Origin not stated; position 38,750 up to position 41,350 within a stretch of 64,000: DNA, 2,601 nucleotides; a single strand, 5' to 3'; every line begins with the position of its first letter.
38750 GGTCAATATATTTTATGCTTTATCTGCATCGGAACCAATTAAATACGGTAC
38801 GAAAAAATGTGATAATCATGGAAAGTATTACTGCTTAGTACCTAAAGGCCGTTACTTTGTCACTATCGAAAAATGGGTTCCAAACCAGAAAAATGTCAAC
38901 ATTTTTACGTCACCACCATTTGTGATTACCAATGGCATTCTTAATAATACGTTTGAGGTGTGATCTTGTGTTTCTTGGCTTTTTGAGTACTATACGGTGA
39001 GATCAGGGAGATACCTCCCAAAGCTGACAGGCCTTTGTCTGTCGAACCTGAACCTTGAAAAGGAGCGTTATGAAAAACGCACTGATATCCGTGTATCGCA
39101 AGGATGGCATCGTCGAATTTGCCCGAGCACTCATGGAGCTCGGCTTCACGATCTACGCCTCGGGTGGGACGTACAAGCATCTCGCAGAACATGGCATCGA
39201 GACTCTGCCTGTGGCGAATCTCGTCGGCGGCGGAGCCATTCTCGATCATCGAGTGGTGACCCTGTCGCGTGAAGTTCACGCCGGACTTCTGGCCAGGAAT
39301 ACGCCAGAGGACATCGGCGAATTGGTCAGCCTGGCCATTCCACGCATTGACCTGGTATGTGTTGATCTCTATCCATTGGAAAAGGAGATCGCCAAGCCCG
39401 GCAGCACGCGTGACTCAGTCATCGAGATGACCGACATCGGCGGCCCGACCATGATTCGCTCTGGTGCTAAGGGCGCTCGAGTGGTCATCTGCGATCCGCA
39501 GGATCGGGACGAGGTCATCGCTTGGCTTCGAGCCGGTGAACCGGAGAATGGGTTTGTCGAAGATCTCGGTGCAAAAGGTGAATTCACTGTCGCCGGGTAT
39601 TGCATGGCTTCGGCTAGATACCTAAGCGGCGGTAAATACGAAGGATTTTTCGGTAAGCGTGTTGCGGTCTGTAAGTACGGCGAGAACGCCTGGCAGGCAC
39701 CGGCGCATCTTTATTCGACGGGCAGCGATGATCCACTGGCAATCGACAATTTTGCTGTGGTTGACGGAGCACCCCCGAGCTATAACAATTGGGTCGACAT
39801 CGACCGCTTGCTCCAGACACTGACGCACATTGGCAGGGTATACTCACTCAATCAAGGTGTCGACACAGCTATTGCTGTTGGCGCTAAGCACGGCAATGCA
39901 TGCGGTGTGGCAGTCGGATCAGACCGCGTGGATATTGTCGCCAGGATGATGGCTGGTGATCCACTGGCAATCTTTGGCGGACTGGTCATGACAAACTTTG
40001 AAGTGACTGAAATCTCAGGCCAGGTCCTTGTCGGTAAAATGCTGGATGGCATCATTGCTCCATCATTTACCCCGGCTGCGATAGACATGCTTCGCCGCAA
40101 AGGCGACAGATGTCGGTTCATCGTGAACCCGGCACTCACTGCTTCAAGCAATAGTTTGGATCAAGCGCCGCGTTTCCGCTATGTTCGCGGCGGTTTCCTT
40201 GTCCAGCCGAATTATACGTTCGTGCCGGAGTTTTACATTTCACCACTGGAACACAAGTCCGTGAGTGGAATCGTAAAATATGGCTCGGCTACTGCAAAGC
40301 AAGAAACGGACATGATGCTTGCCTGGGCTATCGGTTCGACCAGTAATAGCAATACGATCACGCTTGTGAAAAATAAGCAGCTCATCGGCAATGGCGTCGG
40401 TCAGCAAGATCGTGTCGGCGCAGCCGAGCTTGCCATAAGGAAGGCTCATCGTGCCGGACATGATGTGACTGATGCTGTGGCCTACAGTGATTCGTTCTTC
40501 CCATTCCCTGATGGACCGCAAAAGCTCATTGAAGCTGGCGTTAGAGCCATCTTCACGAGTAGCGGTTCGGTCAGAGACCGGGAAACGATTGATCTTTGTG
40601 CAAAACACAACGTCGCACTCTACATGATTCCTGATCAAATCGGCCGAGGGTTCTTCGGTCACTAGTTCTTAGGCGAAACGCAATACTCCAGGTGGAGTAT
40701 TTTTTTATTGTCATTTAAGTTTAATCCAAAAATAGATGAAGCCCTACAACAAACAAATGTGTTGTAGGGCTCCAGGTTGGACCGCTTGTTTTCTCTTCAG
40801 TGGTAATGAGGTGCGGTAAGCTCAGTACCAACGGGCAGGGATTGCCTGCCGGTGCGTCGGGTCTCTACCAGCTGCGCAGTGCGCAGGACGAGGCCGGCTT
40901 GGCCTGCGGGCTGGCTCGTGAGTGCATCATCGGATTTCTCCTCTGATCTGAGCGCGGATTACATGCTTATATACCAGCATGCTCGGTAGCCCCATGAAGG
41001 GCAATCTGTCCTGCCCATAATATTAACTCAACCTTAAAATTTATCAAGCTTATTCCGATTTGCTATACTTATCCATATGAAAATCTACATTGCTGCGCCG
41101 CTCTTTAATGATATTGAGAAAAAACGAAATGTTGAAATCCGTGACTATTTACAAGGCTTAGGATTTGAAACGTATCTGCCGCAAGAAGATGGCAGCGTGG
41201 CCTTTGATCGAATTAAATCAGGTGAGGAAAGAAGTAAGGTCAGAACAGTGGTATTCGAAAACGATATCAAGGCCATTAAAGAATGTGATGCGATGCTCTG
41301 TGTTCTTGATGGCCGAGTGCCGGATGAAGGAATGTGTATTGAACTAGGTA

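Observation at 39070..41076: purH in a GC-rich island followed by a 360-bp ORF-free, highly structured GC-rich segment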

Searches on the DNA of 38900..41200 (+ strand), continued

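Call 78: search_with_rna_model(model_id=R1, sources=[window, L001, L002, L003, L004, L005, L006, L007, L008, L009, L010, L011, L012, L013, L014, L015, L016, L017, L018, L019, L020, L021, L022, L023, L024, L025, L026, L027, L028, L029, L030, L031, L032, L033, L034, L035, L036, L037, L038, L039, L040, L041, L042, L043, L044, L045, L046, L047, L048, L049, L050, L051, L052, L053, L054, L055, L056, L057, L058, L059, L060, L061, L062, L063, L064, L065, L066, L067, L068, L069, L070, L071, L072, L073, L074, L075, L076, L077, L078, L079, L080, L081, L082, L083, L084, L085, L086, L087, L088, L089, L090, L091, L092, L093, L094, L095, L096, L097, L098, L099], max_evalue=1, make_alignment=true)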
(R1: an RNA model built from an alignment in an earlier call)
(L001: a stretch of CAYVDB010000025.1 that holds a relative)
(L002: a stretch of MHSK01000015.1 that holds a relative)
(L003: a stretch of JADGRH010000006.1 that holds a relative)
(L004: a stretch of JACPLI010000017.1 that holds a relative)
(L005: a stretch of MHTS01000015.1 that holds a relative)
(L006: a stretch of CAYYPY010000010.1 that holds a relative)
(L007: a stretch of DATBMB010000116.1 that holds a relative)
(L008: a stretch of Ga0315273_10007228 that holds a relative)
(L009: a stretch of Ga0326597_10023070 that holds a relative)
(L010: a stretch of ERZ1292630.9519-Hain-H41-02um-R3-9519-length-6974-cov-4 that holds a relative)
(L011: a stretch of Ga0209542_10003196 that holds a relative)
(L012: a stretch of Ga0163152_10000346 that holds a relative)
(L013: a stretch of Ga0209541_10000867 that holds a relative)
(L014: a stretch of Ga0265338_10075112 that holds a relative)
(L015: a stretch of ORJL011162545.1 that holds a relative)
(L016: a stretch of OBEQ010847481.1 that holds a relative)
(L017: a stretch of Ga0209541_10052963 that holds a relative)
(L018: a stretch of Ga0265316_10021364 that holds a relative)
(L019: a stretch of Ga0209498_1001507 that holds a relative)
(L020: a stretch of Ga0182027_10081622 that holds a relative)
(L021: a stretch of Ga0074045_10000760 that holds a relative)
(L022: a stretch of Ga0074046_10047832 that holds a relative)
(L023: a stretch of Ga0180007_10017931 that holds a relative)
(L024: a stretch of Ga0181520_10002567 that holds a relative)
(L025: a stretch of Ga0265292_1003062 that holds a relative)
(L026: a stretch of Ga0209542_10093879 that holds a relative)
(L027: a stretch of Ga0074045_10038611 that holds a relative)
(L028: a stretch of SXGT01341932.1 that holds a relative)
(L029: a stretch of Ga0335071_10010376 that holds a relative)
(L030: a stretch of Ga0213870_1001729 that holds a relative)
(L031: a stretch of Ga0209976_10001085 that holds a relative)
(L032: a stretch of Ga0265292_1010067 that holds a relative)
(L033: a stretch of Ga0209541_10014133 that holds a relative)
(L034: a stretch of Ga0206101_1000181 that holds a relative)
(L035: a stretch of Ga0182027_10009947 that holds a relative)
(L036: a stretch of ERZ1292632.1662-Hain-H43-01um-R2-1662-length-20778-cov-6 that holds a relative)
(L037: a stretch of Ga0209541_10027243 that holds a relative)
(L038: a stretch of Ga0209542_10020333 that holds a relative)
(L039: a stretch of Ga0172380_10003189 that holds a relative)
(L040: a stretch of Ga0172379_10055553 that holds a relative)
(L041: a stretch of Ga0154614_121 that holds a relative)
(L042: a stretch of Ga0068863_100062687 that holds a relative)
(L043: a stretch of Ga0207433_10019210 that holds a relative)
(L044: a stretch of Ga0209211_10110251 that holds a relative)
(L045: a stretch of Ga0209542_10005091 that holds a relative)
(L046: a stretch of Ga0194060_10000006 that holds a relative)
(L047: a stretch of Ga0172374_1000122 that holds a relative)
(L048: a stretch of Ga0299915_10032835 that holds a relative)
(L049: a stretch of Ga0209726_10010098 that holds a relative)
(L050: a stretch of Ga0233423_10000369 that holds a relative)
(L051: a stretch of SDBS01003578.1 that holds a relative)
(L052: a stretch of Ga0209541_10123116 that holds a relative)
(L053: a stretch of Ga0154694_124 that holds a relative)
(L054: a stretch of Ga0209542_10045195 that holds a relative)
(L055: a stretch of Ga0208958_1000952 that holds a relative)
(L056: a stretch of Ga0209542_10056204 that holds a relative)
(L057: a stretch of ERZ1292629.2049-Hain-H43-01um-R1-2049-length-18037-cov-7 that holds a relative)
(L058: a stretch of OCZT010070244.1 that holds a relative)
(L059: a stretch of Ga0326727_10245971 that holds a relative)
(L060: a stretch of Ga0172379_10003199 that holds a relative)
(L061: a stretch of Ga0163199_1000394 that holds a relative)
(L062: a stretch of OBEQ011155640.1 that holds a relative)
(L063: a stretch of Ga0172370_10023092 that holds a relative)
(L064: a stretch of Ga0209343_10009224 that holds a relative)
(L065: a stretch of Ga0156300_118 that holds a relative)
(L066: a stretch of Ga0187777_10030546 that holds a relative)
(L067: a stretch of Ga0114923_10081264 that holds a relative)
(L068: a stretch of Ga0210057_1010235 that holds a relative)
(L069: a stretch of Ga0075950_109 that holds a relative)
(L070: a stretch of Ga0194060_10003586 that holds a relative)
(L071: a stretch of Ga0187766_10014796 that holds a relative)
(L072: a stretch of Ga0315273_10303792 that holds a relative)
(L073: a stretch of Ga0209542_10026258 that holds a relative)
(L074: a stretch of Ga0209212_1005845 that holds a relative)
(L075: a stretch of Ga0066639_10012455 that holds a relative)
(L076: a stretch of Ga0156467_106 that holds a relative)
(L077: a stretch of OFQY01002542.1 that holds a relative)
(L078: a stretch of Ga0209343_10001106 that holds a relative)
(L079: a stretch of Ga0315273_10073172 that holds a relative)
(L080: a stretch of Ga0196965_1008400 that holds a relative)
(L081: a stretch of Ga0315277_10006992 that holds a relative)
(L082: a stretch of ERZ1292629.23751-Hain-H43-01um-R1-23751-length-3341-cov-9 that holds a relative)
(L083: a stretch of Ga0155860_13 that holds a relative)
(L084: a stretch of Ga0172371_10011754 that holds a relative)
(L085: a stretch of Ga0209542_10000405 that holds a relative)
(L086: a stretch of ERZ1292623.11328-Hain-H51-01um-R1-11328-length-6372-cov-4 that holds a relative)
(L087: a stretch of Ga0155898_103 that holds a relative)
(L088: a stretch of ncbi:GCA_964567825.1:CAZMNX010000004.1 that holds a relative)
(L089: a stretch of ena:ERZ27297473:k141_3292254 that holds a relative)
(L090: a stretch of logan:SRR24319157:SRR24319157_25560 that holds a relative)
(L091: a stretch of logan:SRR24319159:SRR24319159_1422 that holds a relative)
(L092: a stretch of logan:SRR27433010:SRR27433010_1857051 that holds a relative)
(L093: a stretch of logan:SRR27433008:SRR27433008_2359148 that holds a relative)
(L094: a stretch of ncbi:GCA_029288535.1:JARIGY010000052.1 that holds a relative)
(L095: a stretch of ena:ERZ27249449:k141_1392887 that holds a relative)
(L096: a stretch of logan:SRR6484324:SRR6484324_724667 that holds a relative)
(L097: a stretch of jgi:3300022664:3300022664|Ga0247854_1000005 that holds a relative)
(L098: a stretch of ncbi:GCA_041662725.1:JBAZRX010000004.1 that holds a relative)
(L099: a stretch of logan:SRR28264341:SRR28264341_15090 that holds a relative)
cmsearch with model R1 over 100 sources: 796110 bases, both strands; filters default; matches with E-value up to 1: 16.
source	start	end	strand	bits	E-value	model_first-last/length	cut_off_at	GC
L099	4920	5003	+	95.4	1.8e-22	1-83/83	no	0.45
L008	3922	4003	+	93.7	5.1e-22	1-83/83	no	0.35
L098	4225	4306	+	92.2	1.3e-21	1-83/83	no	0.39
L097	4921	5003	+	90.1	5.1e-21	1-83/83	no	0.43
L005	413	494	+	87.7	2.2e-20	1-83/83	no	0.4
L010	3923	4003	+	84.4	1.8e-19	1-83/83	no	0.43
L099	3109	3187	-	80.1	2.7e-18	1-83/83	no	0.44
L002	5922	6003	+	75.4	5.2e-17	1-83/83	no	0.41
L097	3183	3261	-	71.4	6.5e-16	1-83/83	no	0.42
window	38996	39072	+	69.1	2.7e-15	1-83/83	no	0.51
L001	4722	4803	+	61.4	3.4e-13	1-83/83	no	0.46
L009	339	423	+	53.8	4.3e-11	1-83/83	no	0.47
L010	2228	2307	-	50.5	3.3e-10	1-83/83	no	0.41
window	7651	7745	+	16.2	0.81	1-83/83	no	0.44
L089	9832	9874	-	16.1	0.84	1-83/83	no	0.37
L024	3425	3489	+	16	0.88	1-83/83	no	0.42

Alignment A6: 16 matches aligned to the model, 141 columns, each read 5' to 3' on its own strand. Consensus structure (alignment columns), stored with it:
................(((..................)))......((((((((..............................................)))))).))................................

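Call 79: search_with_rna_model(model_id=R1, sources=[window, L001, L002, L005, L008, L009, L010, L097, L098, L099], max_evalue=0.00001, make_alignment=true)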
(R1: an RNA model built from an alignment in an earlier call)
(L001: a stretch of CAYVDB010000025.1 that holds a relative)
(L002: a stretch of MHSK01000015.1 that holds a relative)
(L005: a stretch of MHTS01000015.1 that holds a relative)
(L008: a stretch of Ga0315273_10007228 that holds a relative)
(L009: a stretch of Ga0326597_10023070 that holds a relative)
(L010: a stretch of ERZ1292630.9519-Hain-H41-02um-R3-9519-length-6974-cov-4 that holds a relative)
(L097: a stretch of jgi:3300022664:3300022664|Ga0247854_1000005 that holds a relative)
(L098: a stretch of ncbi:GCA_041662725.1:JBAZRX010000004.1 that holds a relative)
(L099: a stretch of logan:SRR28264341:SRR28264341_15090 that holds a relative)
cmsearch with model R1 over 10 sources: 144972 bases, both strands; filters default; matches with E-value up to 0.00001: 13.
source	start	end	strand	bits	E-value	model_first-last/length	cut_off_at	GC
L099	4920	5003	+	95.4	3.2e-23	1-83/83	no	0.45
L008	3922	4003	+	93.7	9.4e-23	1-83/83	no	0.35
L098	4225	4306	+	92.2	2.4e-22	1-83/83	no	0.39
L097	4921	5003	+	90.1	9.3e-22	1-83/83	no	0.43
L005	413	494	+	87.7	4e-21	1-83/83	no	0.4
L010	3923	4003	+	84.4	3.3e-20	1-83/83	no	0.43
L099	3109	3187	-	80.1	4.9e-19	1-83/83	no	0.44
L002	5922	6003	+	75.4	9.5e-18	1-83/83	no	0.41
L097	3183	3261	-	71.4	1.2e-16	1-83/83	no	0.42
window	38996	39072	+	69.1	4.9e-16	1-83/83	no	0.51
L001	4722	4803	+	61.4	6.2e-14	1-83/83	no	0.46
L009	339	423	+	53.8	7.8e-12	1-83/83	no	0.47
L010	2228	2307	-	50.5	6e-11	1-83/83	no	0.41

Alignment A7: 13 matches aligned to the model, 88 columns, each read 5' to 3' on its own strand. Consensus structure (alignment columns), stored with it:
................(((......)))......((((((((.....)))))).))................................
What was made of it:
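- On Cis-regulatory leader RNA (riboswitch-like) of pur genes: 13 instances lie upstream of purH and purCE only (calls 78, 79).
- The leader is found 13 times by CM, upstream of purH and of purCE only (calls 78, 79).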

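Call 92: search_rna_families(source=L099, start=3090, end=5020, threshold=evalue, max_evalue=10)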
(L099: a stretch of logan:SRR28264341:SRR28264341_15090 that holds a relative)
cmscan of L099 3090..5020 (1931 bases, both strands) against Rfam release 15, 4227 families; matches with E-value up to 10: 5.
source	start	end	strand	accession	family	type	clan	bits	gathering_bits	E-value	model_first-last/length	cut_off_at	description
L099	4816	4890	+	RF02617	SSRC10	Gene; sRNA;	-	25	56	0.054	1-113/113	no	Streptococcus sRNA 10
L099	4842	4900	+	RF00649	mir-128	Gene; miRNA;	-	21.2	49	0.055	1-83/83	no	mir-128 microRNA precursor family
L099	4218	4298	-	RF02093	mir-2968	Gene; miRNA;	-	18.9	70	3.9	1-106/106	no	mir-2968 microRNA precursor family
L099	3273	3343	-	RF01638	ceN48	Gene; snRNA; snoRNA; HACA-box;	-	15.7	70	8.2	1-125/125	no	Caenorhabditis snoRNA ceN48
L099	4588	4617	+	RF00289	SNORND104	Gene; snRNA; snoRNA; CD-box;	CL00077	13.7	40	7.6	1-70/70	no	Small nucleolar RNA SNORD104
